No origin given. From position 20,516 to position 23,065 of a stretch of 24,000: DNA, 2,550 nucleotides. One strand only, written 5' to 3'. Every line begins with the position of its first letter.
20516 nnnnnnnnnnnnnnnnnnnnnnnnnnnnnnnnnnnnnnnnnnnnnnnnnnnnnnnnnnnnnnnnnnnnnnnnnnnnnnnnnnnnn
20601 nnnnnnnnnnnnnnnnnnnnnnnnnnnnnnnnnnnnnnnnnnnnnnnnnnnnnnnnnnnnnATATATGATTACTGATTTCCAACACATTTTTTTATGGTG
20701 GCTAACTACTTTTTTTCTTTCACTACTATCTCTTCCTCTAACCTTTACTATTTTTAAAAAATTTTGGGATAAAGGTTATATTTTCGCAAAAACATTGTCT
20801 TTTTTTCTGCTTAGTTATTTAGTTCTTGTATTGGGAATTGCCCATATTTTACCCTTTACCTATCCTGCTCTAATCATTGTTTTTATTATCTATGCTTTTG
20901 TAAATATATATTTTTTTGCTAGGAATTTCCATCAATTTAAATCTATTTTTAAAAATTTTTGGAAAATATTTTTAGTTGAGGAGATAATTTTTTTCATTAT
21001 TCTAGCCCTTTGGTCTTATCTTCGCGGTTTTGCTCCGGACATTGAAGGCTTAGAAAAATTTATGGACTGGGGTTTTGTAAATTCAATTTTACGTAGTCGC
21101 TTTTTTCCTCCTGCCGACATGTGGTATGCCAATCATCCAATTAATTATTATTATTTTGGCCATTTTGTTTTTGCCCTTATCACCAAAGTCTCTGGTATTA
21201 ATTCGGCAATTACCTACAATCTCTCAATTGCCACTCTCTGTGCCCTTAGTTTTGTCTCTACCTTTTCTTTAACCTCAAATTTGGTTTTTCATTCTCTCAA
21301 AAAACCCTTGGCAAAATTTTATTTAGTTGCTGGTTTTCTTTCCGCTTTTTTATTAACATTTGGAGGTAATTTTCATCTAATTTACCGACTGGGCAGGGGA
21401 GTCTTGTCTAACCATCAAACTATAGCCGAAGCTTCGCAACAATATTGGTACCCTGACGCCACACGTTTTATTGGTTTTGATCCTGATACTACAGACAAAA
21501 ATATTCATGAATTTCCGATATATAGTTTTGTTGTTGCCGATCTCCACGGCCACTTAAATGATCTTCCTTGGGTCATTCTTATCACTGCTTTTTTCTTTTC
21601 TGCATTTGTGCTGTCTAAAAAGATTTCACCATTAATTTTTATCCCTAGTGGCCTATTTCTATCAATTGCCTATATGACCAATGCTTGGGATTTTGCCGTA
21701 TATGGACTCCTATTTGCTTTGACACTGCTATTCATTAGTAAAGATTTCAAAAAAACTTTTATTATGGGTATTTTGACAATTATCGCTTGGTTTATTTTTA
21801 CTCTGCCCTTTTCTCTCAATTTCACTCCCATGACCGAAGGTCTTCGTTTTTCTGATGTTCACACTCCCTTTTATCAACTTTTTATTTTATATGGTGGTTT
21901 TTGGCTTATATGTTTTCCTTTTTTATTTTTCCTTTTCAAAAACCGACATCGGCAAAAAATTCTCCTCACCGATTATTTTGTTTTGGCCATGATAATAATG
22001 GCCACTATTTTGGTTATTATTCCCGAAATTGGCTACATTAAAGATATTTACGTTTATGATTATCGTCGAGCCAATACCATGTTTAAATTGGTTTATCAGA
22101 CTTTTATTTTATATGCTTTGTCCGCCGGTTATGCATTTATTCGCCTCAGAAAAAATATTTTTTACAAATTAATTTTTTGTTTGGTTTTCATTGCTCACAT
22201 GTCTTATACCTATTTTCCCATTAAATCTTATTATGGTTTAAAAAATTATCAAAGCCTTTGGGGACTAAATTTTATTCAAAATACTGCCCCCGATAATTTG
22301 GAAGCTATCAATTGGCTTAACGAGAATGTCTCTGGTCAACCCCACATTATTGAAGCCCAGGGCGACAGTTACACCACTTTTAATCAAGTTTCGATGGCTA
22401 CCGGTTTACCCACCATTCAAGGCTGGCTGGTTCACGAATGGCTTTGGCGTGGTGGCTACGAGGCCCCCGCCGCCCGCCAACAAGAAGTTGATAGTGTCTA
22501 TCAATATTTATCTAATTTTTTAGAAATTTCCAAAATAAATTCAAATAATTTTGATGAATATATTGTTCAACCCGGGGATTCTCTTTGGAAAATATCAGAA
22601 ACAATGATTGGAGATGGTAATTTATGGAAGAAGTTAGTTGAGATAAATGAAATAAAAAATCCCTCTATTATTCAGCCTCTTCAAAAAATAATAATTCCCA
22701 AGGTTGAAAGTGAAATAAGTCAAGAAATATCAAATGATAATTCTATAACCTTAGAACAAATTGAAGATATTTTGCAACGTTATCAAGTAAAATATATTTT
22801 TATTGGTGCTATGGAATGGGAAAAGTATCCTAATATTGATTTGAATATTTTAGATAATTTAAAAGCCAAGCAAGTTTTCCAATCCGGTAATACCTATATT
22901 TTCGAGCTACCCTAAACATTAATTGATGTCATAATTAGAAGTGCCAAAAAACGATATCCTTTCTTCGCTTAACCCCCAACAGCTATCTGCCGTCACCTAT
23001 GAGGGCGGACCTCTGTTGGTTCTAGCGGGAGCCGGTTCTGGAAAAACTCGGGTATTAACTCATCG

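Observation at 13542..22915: Polyprenyl-phospho-pentose-type glycosylation cluster (DPPR-synthase-like UbiA, PAP2, three GT-C-like proteins, two FkbM methyltransferases, GT4) directly downstream of pilus-like genes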

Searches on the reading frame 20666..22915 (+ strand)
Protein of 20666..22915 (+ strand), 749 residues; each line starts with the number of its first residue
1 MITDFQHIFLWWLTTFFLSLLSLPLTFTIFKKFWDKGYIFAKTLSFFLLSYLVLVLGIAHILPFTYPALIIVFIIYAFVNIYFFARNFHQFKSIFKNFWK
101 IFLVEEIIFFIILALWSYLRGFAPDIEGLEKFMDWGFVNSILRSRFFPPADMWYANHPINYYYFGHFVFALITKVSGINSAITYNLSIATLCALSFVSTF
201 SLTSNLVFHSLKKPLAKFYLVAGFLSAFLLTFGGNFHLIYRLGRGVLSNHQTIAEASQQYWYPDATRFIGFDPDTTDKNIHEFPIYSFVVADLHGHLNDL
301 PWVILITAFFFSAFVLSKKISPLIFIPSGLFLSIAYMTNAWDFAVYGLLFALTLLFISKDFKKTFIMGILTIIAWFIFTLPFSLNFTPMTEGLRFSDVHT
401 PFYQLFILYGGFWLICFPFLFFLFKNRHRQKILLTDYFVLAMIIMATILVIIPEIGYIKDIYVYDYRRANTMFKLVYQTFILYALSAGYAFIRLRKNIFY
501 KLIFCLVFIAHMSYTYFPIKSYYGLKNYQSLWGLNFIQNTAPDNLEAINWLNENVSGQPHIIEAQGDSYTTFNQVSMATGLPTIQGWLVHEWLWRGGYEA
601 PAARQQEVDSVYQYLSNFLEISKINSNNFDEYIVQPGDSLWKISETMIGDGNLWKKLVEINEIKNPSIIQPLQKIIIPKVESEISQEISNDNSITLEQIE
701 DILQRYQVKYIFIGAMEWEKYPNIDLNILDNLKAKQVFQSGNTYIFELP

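Call 4: search_protein_families(library=pfam, proteins=[window:20666-22915:+], max_evalue=0.01)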
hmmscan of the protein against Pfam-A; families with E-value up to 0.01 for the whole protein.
window:20666-22915:+ (749 aa): 2 families
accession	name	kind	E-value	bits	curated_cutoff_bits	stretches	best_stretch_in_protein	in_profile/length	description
PF10060.15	DUF2298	-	3.4e-87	293.9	27.8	2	48-426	1-389/488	Uncharacterized membrane protein (DUF2298)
PF01476.26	LysM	-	1.2e-09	38.4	20.9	1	632-678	1-43/43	LysM domain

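Call 5: search_protein_families(library=ncbifam, proteins=[window:20666-22915:+], max_evalue=0.01)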
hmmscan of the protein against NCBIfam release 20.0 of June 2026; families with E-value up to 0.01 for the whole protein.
window:20666-22915:+ (749 aa): 6 families
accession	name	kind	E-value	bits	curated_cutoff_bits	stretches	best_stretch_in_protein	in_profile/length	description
TIGR03662.1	Chlor_Arch_YYY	subfamily_domain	8.2e-121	404.9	300.25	3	5-430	2-434/727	chlor_Arch_YYY domain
NF008399.0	PRK11198.1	equivalog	1.4e-07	32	134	1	628-679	94-147/149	peptidoglycan-binding protein LysM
NF033163.1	lipo_LipL71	equivalog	8.1e-05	21.8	600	1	632-684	406-465/471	lipoprotein LipL71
TIGR02899.1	spore_safA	subfamily_domain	0.00026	20.9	67.85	1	634-678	1-43/44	SafA/ExsA family spore coat assembly protein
NF010723.1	PRK14125.1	equivalog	0.00097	19.1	60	1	620-678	23-85/87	cell division suppressor protein YneA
NF052398.1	Agg_Promo_Fact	equivalog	0.004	17.3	170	1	627-691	25-86/202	aggregation-promoting factor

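Call 7: search_solved_structures(query=window:20666-22915:+, max_evalue=10)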
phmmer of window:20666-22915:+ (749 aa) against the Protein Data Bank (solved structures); distinct sequences matched with E-value up to 10: 8.
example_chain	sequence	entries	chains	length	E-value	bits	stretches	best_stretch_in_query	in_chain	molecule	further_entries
7r1l_A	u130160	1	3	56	0.00076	21.3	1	632-680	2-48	Spore coat assembly protein SafA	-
9g8s_T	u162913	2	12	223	0.0087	17.8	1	631-679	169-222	Peptidoglycan-binding LysM protein | gp61 - Tail tube initiator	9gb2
7pvc_A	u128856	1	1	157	0.048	15.4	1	631-679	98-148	Potassium binding protein Kbp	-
7vcm_A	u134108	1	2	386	0.12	14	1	631-680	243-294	Green fluorescent protein,Potassium binding protein Kbp,Green fluorescent protein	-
4s3j_A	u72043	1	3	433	0.34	12.6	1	629-686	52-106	Cortical-lytic enzyme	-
9gtp_P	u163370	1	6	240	1.2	10.8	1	634-681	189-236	LysM domain-containing protein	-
8i2e_B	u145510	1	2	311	1.6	10.3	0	624-656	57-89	Probable peptidoglycan endopeptidase LytE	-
3jc8_Ta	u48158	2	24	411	2.5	9.7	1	632-679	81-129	LysM domain protein | TsaP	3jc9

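Call 33: find_homologous_proteins(query=window:20666-22915:+)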
Query window:20666-22915:+ (749 aa): 3773 proteins with E <= 0.001 among 8000 candidates; the best 120 are listed.
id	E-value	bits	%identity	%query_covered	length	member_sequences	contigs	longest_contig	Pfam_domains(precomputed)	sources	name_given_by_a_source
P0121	0.0e+0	1469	84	100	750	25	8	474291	PF10060.16,PF01476.27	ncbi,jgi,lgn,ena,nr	ncbi:MAG: DUF2298 domain-containing protein [Candidatus Shapirobacteria bacterium]|nr:DUF2298 domain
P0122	0.0e+0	1198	70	100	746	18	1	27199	PF10060.16,PF01476.27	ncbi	-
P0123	0.0e+0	1107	74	82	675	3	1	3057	PF10060.16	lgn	-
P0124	0.0e+0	1094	64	100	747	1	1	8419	PF10060.16,PF01476.27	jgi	-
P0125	0.0e+0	1082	63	100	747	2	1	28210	PF10060.16,PF01476.27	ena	-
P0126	0.0e+0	1079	63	100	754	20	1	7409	PF10060.16,PF01476.27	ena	-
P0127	0.0e+0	1078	63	100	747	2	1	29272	PF10060.16,PF01476.27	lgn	-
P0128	8.5e-297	1005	67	83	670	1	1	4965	PF10060.16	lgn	-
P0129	1.5e-296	1004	69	82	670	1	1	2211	PF10060.16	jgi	-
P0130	2.9e-294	997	67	85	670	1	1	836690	PF10060.16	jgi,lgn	jgi:uncharacterized membrane protein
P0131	8.0e-294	995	66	85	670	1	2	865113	PF10060.16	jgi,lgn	jgi:uncharacterized membrane protein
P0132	5.5e-292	989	67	82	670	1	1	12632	PF10060.16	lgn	-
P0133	9.5e-292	988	67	82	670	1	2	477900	PF10060.16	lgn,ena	-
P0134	9.9e-292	988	67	82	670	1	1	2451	PF10060.16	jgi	-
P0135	1.1e-291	988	67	82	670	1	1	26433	PF10060.16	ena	-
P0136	1.1e-291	988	67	82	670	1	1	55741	PF10060.16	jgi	-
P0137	1.2e-291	988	63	88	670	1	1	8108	PF10060.16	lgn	-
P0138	5.0e-291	986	68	82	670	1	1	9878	PF10060.16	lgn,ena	-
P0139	5.8e-291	986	68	82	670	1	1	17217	PF10060.16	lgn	-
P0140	6.3e-291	986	68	82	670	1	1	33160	PF10060.16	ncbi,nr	ncbi:MAG: DUF2298 domain-containing protein [Candidatus Shapirobacteria bacterium]|nr:DUF2298 domain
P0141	7.3e-290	982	66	83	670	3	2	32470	PF10060.16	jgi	-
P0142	1.2e-289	981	68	82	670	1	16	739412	PF10060.16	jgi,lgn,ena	jgi:uncharacterized membrane protein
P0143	2.8e-289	980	68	82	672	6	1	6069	PF10060.16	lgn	-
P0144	3.8e-289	980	67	82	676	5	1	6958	PF10060.16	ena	-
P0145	4.7e-289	979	65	85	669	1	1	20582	PF10060.16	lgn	-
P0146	6.0e-288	976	64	84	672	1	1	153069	PF10060.16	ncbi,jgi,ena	ncbi:MAG: DUF2298 domain-containing protein [Candidatus Shapirobacteria bacterium]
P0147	2.1e-287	974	65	84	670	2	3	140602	PF10060.16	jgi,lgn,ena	jgi:uncharacterized membrane protein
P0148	6.4e-287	972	64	85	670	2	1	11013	PF10060.16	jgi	-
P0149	6.7e-287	972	66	82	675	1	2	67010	PF10060.16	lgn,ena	-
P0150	2.4e-286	970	67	82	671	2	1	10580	PF10060.16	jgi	-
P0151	4.7e-286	969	66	82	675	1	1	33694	PF10060.16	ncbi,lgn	-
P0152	5.7e-285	966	67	82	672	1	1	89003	PF10060.16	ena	-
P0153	1.9e-284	964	63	86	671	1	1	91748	PF10060.16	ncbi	-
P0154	1.3e-282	958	62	88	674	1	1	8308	PF10060.16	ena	-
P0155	4.1e-282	956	62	88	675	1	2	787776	PF10060.16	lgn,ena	-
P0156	6.1e-282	956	61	88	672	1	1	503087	PF10060.16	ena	-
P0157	6.8e-282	956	64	82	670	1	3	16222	PF10060.16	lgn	-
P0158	8.6e-280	949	66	82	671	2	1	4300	PF10060.16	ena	-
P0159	6.1e-279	946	63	84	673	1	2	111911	PF10060.16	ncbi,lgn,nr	ncbi:MAG TPA: DUF2298 domain-containing protein [Candidatus Methanoperedens sp.]|nr:DUF2298 domain-c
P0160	7.9e-276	936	60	88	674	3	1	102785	PF10060.16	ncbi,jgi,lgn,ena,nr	ncbi:hypothetical protein KKD37_01940 [Patescibacteria group bacterium]|nr:hypothetical protein [Pat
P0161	4.0e-275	933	65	82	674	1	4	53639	PF10060.16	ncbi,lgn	-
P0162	1.6e-272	925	63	82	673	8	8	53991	PF10060.16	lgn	-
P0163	3.8e-271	920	63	82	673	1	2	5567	PF10060.16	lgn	-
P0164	3.9e-260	884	52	100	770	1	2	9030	PF10060.16,PF01476.27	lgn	-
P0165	1.1e-259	882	52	100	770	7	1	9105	PF10060.16,PF01476.27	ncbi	-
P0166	1.7e-259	882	52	100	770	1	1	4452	PF10060.16,PF01476.27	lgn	-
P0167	5.2e-258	877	52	100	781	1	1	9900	PF10060.16,PF23457.2,PF01476.27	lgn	-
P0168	1.7e-257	875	61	82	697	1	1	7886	PF10060.16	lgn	-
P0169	1.1e-253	862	62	82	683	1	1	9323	PF10060.16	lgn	-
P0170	2.4e-253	861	56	92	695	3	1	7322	PF10060.16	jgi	-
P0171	8.7e-253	859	53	100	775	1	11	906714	PF10060.16,PF01476.27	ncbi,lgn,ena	-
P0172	5.8e-252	857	58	83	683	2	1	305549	PF10060.16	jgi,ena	-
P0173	1.2e-251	856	58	85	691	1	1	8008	PF10060.16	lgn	-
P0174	3.3e-250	851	59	82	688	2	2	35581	PF10060.16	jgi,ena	-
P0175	4.6e-250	850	58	82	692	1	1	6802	PF10060.16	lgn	-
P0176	5.0e-250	850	60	82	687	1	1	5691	PF10060.16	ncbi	-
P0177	8.0e-250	850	57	82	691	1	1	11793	PF10060.16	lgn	-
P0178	1.6e-249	849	58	82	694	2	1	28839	PF10060.16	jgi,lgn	-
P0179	1.9e-249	848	61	82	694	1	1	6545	PF10060.16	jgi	-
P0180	2.3e-249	848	58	82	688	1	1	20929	PF10060.16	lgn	-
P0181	2.4e-249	848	60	82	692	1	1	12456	PF10060.16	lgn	-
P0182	5.5e-249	847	51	100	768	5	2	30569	PF10060.16,PF01476.27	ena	-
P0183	7.8e-249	846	52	100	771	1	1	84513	PF10060.16,PF01476.27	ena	-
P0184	1.4e-248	846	58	82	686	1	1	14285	PF10060.16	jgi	jgi:uncharacterized membrane protein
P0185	2.9e-248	844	58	85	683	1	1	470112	PF10060.16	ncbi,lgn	-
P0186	3.3e-248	844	57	82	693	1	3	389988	PF10060.16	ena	-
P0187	8.3e-248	843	58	86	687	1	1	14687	PF10060.16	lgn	-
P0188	9.3e-248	843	60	82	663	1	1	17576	PF10060.16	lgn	-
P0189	9.6e-248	843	57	82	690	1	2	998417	PF10060.16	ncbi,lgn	ncbi:MAG: DUF2298 domain-containing protein [Microgenomates group bacterium]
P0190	3.2e-247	841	60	82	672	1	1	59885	PF10060.16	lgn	-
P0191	5.3e-247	840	59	82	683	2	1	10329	PF10060.16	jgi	-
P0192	9.9e-247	839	58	82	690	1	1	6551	PF10060.16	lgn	-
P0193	3.0e-246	838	59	82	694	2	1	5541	PF10060.16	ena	-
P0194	3.9e-246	837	57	82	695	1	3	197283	PF10060.16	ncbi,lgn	-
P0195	4.0e-246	837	50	100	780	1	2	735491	PF10060.16,PF01476.27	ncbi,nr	ncbi:MAG: DUF2298 domain-containing protein [Candidatus Shapirobacteria bacterium]|nr:DUF2298 domain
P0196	1.0e-245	836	53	92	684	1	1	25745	PF10060.16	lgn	-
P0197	4.3e-245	834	57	82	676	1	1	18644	PF10060.16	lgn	-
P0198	7.7e-245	833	58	82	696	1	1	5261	PF10060.16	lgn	-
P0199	1.2e-244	832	58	82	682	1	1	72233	PF10060.16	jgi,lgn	-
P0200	3.1e-244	831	57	85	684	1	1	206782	PF10060.16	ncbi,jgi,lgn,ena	ncbi:MAG: DUF2298 domain-containing protein [Candidatus Shapirobacteria bacterium]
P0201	1.2e-243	829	58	82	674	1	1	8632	PF10060.16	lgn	-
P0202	1.3e-243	829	58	82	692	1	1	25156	PF10060.16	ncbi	-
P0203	1.3e-243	829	57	82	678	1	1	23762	PF10060.16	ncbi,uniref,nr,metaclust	ncbi:hypothetical protein A3K55_02055 [Candidatus Shapirobacteria bacterium RBG_13_44_7]|uniref:YYY 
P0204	3.6e-243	828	58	82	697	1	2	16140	PF10060.16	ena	-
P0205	4.6e-243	827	57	85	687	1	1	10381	PF10060.16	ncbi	-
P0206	5.3e-243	827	58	82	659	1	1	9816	PF10060.16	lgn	-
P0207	9.8e-243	826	58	82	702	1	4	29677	PF10060.16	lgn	-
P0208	1.2e-242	826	58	82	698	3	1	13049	PF10060.16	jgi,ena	-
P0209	5.0e-242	824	57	82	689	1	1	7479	PF10060.16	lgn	-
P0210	6.1e-242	824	59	80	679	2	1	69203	PF10060.16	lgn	-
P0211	9.3e-242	823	57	82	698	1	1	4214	PF10060.16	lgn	-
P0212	1.4e-241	822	53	92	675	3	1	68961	PF10060.16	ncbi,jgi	jgi:uncharacterized membrane protein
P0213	1.8e-241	822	58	82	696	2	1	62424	PF10060.16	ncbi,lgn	-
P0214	2.0e-241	822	57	82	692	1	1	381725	PF10060.16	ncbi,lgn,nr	ncbi:DUF2298 domain-containing protein [Patescibacteria group bacterium]|nr:DUF2298 domain-containin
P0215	2.4e-241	822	57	82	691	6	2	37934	PF10060.16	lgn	-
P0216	5.3e-241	820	57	82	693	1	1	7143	PF10060.16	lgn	-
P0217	7.0e-241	820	57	82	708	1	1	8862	PF10060.16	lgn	-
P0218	8.6e-241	820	55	82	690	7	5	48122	PF10060.16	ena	-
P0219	9.2e-241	820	57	82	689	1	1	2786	PF10060.16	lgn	-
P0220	1.2e-240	819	55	86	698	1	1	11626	PF10060.16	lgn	-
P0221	1.2e-240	819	57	82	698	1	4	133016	PF10060.16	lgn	-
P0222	2.2e-240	818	57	82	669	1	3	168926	PF10060.16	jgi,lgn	-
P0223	6.3e-240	817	57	82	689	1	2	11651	PF10060.16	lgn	-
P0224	1.1e-239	816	56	82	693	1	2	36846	PF10060.16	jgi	jgi:uncharacterized membrane protein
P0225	2.3e-239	815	57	82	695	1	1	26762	PF10060.16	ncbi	-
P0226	2.9e-239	815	54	87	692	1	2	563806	PF10060.16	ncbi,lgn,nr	ncbi:hypothetical protein HYV64_01505 [Candidatus Shapirobacteria bacterium]|nr:hypothetical protein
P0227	5.4e-239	814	52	100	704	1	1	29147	PF10060.16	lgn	-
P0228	5.8e-239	814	56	84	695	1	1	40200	PF10060.16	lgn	-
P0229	6.4e-239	814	51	100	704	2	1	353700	PF10060.16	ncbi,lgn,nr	ncbi:MAG: DUF2298 domain-containing protein [Candidatus Shapirobacteria bacterium]|nr:DUF2298 domain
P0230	1.1e-238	813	56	82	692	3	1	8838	PF10060.16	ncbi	-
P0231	1.2e-238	813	56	82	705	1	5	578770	PF10060.16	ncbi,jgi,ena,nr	ncbi:MAG TPA: DUF2298 domain-containing protein [Candidatus Woesebacteria bacterium]|nr:DUF2298 doma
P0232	2.5e-238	812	57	82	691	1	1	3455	PF10060.16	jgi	-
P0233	5.9e-238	810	54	91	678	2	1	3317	PF10060.16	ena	-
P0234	6.5e-238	810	55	88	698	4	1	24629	PF10060.16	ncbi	-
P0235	6.6e-238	810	56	82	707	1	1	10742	PF10060.16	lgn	-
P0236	7.1e-238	810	57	82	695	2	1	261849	PF10060.16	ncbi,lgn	-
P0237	8.7e-238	810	57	82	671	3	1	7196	PF10060.16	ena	-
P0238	9.5e-238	810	58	82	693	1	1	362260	PF10060.16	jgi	jgi:uncharacterized membrane protein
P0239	1.8e-237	809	56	82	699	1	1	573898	PF10060.16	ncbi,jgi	ncbi:MAG: DUF2298 domain-containing protein [Candidatus Shapirobacteria bacterium]|jgi:uncharacteriz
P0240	2.0e-237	809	56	84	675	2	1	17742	PF10060.16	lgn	-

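Call 38: search_solved_structures(query=A3, max_evalue=10)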
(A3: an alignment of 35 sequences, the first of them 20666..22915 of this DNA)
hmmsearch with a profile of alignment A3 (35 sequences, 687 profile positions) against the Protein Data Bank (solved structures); distinct sequences matched with E-value up to 10: 2.
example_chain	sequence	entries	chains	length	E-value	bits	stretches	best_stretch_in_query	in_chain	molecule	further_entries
1wg1_A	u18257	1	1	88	2.1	10.1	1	625-664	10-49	KIAA1579 protein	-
4pf1_A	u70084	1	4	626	3.1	9.6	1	557-618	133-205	Peptidase S15/CocE/NonD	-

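Call 47: predict_structure(alignment_id=A3)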
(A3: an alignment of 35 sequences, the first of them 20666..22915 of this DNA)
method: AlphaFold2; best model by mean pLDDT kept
length: 749 residues; sequences in the alignment: 35
mean_pLDDT: 77.6   pTM: 0.82
mean pLDDT of the five models: 77.6, 77.0, 75.3, 75.0, 73.8
residues with pLDDT >= 90: 273; 70-90: 256; 50-70: 117; < 50: 103
segments of 3 or more residues with pLDDT < 50: 128-131, 156-162, 261-295, 388-401, 458-470, 567-570, 592-597, 619-624, 681-692
pLDDT, mean of each block of 10 residues (from residue 1): 94 97 93 96 95 88 92 92 90 95 97 89 63 71 79 50 76 93 89 93 96 88 93 69 76 68 38 37 39 56 93 93 93 81 85 94 94 90 59 40 53 82 81 92 88 53 39 69 93 93 90 64 67 82 91 89 64 73 66 51 79 73 58 70 73 72 60 72 46 77 89 85 86 93 93
secondary structure, 60 per line:
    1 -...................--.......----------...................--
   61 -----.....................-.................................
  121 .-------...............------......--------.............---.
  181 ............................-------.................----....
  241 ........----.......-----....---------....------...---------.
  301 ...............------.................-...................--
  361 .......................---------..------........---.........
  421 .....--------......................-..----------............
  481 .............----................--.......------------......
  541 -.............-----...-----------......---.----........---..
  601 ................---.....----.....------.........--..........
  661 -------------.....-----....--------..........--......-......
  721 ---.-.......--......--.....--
elements in order (helices of 4 or more, strands of 3 or more residues): H2-20 H23-29 H40-58 H66-86 H88-121 H129-143 H150-155 H164-176 H180-208 H216-232 H237-248 H253-259 H265-268 H278-281 H300-315 H322-338 H340-358 H361-383 H401-408 H412-425 H434-455 H469-493 H498-513 H516-522 H535-540 H542-554 E560-562 H574-579 H588-595 H599-615 E620-624 E629-633 H640-648 H651-660 E674-678 E684-687 H696-705 E708-713 H715-720 H726-732 E735-740 E743-747

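Call 51: fold_search(model_id=the predicted structure, library=pdb)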
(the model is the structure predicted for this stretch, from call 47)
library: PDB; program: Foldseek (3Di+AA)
matches with E <= 10: 187; with E <= 0.001: 1
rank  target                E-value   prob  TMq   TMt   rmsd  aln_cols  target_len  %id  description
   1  7oci_F                1.8e-04  1.00  0.37  0.41  13.1       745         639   12  Cryo-EM structure of yeast Ost6p containing oligosaccharyltransferase complex (released 2022-02-16)
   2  8if8_C                2.9e-03  1.00  0.40  0.48  14.2       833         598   10  Arabinosyltransferase AftA (released 2023-05-31)
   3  8if8_B                7.7e-03  1.00  0.36  0.41  14.6       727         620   10  Arabinosyltransferase AftA (released 2023-05-31)
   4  7vcm_B                2.3e-01  1.00  0.07  0.14   5.0        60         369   32  crystal structure of GINKO1 (released 2022-07-27)
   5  8kea_J                2.7e-01  0.98  0.08  0.34  10.9       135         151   15  Cyanophage A-1(L) baseplate-initiators (released 2024-04-10)
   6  8iad_A                2.7e-01  0.05  0.09  0.09  25.2       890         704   11  The Arabidopsis CLCa transporter bound with nitrate, ATP and PIP2 (released 2023-08-02)
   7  8kea_K                2.8e-01  1.00  0.07  0.34   2.9        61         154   23  Cyanophage A-1(L) baseplate-initiators (released 2024-04-10)
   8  8zex                  2.8e-01  0.97  0.07  0.11  11.3       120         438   21  Biosensor HaloKbp1a (released 2024-12-18)
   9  9gb2_S                3.1e-01  1.00  0.07  0.23   6.9        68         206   29  Extended phiCD508 baseplate (released 2025-03-26)
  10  7jm7_A                3.1e-01  0.06  0.09  0.09  23.0       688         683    9  Structure of human CLC-7/OSTM1 complex (released 2020-09-02)
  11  7vcm_A                3.4e-01  1.00  0.07  0.14   5.0        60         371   32  crystal structure of GINKO1 (released 2022-07-27)
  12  5jce_B                4.2e-01  0.89  0.07  0.16  11.2       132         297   18  Crystal structure of OsCEBiP complex (released 2016-06-08)
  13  9gtp_M                4.5e-01  1.00  0.07  0.22   1.6        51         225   31  Cryo-EM structure of a contractile injection system in Streptomyces coelicolor, the baseplate complex in extended stat (released 2025-06-18)
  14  9udv_A                5.1e-01  0.06  0.09  0.11  29.7       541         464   13  Cryo-EM structure of the human G6P transporter SLC37A2 in the presence of G6P with an asymmetric conformation. (released 2025-11-05)
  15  9g8s_S                5.3e-01  1.00  0.06  0.24   9.3        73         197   29  C3 reconstruction of extended phiCD508 needle (released 2025-04-09)
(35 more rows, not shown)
